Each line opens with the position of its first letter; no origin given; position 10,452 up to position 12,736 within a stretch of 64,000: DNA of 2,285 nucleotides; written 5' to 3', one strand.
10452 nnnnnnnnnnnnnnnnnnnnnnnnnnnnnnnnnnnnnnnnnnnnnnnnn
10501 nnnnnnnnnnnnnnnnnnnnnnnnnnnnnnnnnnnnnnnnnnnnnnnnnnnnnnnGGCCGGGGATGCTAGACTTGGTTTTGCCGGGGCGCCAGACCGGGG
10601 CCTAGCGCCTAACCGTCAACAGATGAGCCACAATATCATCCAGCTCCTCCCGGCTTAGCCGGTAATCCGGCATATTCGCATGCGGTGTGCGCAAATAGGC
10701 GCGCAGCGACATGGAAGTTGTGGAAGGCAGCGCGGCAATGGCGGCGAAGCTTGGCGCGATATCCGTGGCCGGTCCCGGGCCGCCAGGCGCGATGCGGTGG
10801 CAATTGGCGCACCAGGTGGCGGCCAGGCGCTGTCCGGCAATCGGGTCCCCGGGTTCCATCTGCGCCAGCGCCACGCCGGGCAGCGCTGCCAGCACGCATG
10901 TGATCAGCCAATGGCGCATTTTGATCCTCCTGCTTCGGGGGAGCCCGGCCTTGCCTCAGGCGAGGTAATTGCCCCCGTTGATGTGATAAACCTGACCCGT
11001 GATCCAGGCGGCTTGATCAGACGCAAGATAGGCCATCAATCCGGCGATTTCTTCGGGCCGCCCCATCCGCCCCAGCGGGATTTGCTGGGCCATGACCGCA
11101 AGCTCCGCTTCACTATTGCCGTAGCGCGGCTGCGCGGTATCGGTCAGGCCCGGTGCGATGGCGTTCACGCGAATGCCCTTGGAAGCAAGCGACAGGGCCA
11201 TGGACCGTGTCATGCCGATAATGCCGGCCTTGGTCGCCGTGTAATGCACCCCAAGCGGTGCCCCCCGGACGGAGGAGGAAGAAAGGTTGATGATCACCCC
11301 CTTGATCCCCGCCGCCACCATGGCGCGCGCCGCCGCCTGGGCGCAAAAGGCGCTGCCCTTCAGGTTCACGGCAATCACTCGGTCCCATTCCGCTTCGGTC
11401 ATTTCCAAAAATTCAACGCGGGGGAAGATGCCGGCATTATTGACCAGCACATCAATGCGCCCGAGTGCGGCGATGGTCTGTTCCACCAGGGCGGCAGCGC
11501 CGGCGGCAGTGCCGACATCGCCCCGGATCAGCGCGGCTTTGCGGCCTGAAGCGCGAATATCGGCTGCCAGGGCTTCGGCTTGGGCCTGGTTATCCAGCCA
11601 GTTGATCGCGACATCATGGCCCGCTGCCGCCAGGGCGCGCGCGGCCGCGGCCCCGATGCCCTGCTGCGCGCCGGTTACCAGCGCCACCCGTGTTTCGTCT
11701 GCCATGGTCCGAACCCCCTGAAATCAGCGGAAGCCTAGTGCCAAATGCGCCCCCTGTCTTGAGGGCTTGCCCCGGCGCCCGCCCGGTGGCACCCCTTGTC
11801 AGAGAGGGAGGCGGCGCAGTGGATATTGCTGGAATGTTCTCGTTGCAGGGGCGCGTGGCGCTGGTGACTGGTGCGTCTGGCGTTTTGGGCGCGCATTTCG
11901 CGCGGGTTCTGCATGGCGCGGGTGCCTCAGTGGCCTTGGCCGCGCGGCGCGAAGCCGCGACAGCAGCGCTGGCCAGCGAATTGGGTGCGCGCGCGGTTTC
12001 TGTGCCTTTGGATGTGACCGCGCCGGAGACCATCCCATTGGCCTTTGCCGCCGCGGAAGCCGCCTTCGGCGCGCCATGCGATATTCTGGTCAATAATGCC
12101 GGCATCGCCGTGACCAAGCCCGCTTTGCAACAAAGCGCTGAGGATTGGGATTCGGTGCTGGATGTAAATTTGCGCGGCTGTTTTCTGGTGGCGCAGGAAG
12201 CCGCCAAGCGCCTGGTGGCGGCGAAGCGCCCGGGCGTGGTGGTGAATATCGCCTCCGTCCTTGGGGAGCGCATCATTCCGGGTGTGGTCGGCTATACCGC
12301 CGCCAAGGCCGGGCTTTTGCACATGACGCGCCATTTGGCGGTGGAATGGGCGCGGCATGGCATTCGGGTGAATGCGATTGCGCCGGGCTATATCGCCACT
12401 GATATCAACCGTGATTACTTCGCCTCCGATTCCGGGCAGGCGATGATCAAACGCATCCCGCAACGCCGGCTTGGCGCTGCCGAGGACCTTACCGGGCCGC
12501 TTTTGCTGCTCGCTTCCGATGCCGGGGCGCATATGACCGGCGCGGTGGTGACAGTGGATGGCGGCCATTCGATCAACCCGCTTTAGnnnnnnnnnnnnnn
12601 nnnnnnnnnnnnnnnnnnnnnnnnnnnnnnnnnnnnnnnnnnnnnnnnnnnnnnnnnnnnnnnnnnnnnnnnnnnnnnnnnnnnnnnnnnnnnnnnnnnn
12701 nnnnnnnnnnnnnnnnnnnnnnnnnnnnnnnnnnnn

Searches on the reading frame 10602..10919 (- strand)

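Call 21: search_protein_families(library=pfam, proteins=[window:10602-10919:-])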
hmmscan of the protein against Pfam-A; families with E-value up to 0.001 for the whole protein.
window:10602-10919:- (105 aa): 2 families
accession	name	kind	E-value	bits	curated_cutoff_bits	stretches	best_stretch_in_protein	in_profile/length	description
PF00034.26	Cytochrom_C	-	1.9e-08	35.9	21.3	1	28-103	3-89/90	Cytochrome c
PF13442.11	Cytochrome_CBB3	-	8.7e-08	32.8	27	1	28-100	5-68/68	Cytochrome C oxidase, cbb3-type, subunit III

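Call 67: search_protein_families(library=ncbifam, proteins=[window:10602-10919:-], max_evalue=1e-10)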
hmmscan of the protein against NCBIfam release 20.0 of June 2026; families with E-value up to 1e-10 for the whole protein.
window:10602-10919:- (105 aa): 0 families

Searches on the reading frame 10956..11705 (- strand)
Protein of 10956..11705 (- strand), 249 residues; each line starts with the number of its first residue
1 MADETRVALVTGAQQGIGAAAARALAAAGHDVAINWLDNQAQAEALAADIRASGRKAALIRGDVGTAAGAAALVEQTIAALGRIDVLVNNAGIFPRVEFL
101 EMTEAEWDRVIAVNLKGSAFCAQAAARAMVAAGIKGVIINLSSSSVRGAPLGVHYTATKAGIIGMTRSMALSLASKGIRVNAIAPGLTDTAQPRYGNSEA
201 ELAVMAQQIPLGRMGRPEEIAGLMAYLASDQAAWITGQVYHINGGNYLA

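Call 21: search_protein_families(library=pfam, proteins=[window:10956-11705:-])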
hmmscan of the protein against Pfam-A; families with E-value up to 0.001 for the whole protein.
window:10956-11705:- (249 aa): 5 families
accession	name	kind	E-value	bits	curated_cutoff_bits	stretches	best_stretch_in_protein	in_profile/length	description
PF13561.12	adh_short_C2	-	3.4e-61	207.3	27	1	12-245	1-234/236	Enoyl-(Acyl carrier protein) reductase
PF00106.31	adh_short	-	1.6e-52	178.3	26.6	1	6-191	1-185/195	short chain dehydrogenase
PF08659.16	KR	-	2.3e-10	41.1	22.6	1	8-162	3-156/180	KR domain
PF23441.1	SDR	-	8.3e-06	25.8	27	1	9-248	11-257/258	SDR-like rossmann domain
PF01370.27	Epimerase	-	0.00013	22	20.9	1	8-151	1-123/240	NAD dependent epimerase/dehydratase family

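Call 63: search_protein_families(library=ncbifam, proteins=[window:10956-11705:-], max_evalue=1e-40)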
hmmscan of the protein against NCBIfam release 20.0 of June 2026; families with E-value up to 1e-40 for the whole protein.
window:10956-11705:- (249 aa): 75 families (the best 25 are shown)
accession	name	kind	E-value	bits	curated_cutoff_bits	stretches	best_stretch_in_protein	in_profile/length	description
NF009466.0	PRK12826.1-2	subfamily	1.5e-67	227.7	222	1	4-247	2-245/248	3-oxoacyl-ACP reductase FabG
TIGR01830.1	3oxo_ACP_reduc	equivalog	1.7e-65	221.1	297.75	1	8-245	1-237/239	3-oxoacyl-[acyl-carrier-protein] reductase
NF005559.1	PRK07231.1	subfamily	1.3e-64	218.1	215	1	5-246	4-247/249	glucose 1-dehydrogenase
NF009384.0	PRK12743.1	equivalog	2.2e-64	217.2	264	1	3-248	4-249/258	SDR family oxidoreductase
NF004198.0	PRK05653.1-3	equivalog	2.3e-64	217.2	296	1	4-248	6-248/248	3-oxoacyl-ACP reductase FabG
NF053807.1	RhamDHLra1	equivalog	1.3e-62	211.8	400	1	5-248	4-249/252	L-rhamnose 1-dehydrogenase Lra1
NF004200.0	PRK05653.1-5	equivalog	2.6e-59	200.7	273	1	6-245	3-240/242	3-oxoacyl-ACP reductase FabG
TIGR01829.1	AcAcCoA_reduct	subfamily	2.2e-58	197.8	302.1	1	6-248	1-242/242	acetoacetyl-CoA reductase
NF009468.0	PRK12826.1-4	equivalog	6.7e-57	193.1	318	1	4-248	6-249/256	SDR family oxidoreductase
NF004197.0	PRK05653.1-1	equivalog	1e-56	192.4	332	1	5-248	7-248/249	3-oxoacyl-ACP reductase FabG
NF004818.0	PRK06172.1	equivalog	8.9e-56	189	336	1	4-246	6-250/253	SDR family oxidoreductase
NF005472.0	PRK07067.1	equivalog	1.5e-55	188.5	338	1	4-248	5-256/257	L-iditol 2-dehydrogenase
NF047923.1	pyridox_DH_SDR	equivalog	2.3e-55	187.8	325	1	4-246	2-240/243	pyridoxal 4-dehydrogenase, SDR-type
NF053701.1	CsHdxCHCADhChcB2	equivalog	5e-55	186.7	350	1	5-245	3-241/245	cis-4-hydroxycyclohexanecarboxylate dehydrogenase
NF006493.1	PRK08936.1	subfamily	6.3e-55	186.3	420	1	4-245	6-249/261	glucose-1-dehydrogenase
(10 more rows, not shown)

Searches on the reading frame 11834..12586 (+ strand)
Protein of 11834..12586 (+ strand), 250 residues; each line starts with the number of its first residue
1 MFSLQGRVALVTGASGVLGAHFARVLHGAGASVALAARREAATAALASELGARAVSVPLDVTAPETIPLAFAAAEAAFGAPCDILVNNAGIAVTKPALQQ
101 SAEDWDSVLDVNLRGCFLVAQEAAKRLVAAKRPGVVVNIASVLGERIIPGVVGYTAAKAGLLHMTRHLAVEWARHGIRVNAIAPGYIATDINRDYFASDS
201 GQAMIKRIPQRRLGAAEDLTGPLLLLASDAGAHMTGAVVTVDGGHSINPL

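Call 3: search_protein_families(library=pfam, proteins=[window:11834-12586:+])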
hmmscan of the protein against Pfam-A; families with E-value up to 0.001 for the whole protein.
window:11834-12586:+ (250 aa): 4 families
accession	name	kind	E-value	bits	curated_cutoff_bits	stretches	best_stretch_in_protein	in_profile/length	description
PF13561.12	adh_short_C2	-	4.1e-57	193.9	27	1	18-245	8-235/236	Enoyl-(Acyl carrier protein) reductase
PF00106.31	adh_short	-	6.2e-51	173.1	26.6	1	7-196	1-191/195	short chain dehydrogenase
PF08659.16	KR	-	1.3e-10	41.9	22.6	1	9-183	3-174/180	KR domain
PF01370.27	Epimerase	-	1.1e-05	25.5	20.9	1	9-126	1-109/240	NAD dependent epimerase/dehydratase family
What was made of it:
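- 11819..12586 (+): D: LvaD-like SDR, the predicted NAD(P)H-dependent 4-oxoacyl-CoA reductase. Pfam adh_short_C2 (call 3).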

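Call 4: search_protein_families(library=ncbifam, proteins=[window:11834-12586:+])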
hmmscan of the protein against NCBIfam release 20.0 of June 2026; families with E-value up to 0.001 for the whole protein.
window:11834-12586:+ (250 aa): 233 families (the best 25 are shown)
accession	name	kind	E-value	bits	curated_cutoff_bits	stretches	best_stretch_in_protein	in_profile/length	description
NF005402.0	PRK06949.1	equivalog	9.8e-70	234.7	358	1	3-246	6-259/260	SDR family oxidoreductase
NF006070.0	PRK08213.1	subfamily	3.3e-66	223.5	279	1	1-247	7-258/259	gluconate 5-dehydrogenase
TIGR01832.1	kduD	equivalog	9.2e-60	202.2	338.85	1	2-245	1-245/248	2-dehydro-3-deoxy-D-gluconate 5-dehydrogenase KduD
NF005309.0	PRK06841.1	subfamily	2.2e-58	197.8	286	1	2-247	11-254/255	GolD/DthD family dehydrogenase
NF005559.1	PRK07231.1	subfamily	1.9e-57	194.6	215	1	4-246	2-248/249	glucose 1-dehydrogenase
NF009466.0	PRK12826.1-2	subfamily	4.4e-56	190.1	222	1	6-247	3-246/248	3-oxoacyl-ACP reductase FabG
TIGR01830.1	3oxo_ACP_reduc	equivalog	5.4e-56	190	297.75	1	9-244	1-237/239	3-oxoacyl-[acyl-carrier-protein] reductase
NF004198.0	PRK05653.1-3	equivalog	9.6e-54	182.4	296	1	3-246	4-247/248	3-oxoacyl-ACP reductase FabG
NF005469.0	PRK07063.1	equivalog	1.5e-52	178.7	306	1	4-246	5-255/260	SDR family oxidoreductase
NF004778.0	PRK06124.1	equivalog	2.1e-52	178.1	303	1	2-247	7-254/256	SDR family oxidoreductase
NF006528.0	PRK08993.1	subfamily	2.8e-52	177.6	430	1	2-245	6-250/253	2-dehydro-3-deoxy-D-gluconate 5-dehydrogenase KduD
NF004774.0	PRK06114.1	equivalog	1.1e-51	175.7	360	1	1-245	11-259/262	SDR family oxidoreductase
NF005390.0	PRK06935.1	equivalog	2.2e-51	174.7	369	1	1-245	10-255/258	2-dehydro-3-deoxy-D-gluconate 5-dehydrogenase KduD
NF005711.0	PRK07523.1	subfamily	6.4e-51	173.4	413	1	1-245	5-251/255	SDR family oxidoreductase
NF006132.0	PRK08277.1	subfamily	6.5e-51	173.3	281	1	2-246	6-275/280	D-mannonate oxidoreductase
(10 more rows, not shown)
